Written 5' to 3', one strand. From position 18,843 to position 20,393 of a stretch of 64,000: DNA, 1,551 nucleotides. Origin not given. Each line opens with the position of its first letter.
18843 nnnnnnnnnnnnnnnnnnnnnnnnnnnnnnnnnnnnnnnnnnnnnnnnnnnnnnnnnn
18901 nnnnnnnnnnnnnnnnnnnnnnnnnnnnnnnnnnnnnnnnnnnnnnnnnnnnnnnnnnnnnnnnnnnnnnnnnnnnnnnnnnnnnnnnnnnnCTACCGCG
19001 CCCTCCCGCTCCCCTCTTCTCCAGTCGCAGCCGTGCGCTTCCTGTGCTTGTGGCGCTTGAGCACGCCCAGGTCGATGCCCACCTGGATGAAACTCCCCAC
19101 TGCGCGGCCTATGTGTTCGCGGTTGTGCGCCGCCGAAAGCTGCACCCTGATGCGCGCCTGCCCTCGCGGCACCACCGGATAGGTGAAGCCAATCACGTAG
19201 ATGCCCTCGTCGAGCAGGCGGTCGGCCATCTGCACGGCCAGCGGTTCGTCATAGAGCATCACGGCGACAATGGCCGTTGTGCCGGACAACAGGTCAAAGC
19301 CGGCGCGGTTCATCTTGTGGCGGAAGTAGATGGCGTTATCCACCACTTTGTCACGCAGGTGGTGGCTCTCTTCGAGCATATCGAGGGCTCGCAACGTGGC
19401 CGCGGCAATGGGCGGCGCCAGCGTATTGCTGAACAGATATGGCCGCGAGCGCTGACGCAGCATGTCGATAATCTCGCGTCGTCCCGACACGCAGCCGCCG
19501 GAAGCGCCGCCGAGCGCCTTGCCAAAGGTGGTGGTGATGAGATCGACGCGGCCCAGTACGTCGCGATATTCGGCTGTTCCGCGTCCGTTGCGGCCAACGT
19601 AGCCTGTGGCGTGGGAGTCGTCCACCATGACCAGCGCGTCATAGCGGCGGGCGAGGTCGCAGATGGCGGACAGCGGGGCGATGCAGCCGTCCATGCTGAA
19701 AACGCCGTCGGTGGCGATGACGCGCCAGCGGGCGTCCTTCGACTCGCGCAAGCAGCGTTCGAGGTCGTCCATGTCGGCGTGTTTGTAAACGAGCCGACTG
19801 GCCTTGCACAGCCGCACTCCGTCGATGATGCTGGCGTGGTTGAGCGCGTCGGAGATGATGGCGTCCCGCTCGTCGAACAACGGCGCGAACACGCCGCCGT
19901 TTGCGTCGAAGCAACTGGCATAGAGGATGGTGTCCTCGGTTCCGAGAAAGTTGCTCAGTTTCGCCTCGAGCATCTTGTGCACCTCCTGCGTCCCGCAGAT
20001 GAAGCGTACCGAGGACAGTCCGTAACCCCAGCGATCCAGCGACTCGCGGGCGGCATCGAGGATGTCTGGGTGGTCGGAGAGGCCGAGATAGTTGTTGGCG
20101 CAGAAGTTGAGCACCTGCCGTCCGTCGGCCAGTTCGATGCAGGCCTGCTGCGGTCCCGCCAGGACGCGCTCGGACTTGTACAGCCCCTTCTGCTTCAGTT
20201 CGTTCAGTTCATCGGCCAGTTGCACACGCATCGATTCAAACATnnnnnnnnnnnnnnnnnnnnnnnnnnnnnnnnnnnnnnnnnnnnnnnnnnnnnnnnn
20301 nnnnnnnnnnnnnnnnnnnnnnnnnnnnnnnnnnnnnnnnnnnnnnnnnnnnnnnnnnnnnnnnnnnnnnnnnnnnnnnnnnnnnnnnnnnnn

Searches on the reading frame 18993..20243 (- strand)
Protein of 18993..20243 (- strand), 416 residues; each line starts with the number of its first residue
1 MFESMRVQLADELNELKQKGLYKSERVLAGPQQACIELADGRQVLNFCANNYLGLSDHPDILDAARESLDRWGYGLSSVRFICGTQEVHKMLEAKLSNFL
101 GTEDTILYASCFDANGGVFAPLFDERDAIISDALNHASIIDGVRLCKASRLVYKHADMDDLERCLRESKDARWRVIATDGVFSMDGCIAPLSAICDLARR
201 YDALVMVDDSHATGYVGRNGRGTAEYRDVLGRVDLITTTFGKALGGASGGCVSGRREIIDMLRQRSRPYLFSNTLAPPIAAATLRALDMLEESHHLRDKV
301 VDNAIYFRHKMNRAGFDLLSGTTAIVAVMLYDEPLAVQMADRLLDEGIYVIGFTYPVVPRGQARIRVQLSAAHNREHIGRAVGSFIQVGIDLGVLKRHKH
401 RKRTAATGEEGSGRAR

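Call 58: search_protein_families(library=pfam, proteins=[window:18993-20243:-], max_evalue=0.01)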
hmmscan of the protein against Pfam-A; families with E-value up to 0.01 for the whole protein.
window:18993-20243:- (416 aa): 3 families
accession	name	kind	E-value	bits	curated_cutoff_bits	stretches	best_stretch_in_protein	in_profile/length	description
PF00155.27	Aminotran_1_2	-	8.2e-59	200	19.7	1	43-384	2-360/361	Aminotransferase class I and II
PF00464.25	SHMT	-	0.00054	19.1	27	1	190-345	185-352/399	Serine hydroxymethyltransferase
PF00266.25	Aminotran_5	-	0.0014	18.1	21.5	1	117-212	76-179/371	Aminotransferase class-V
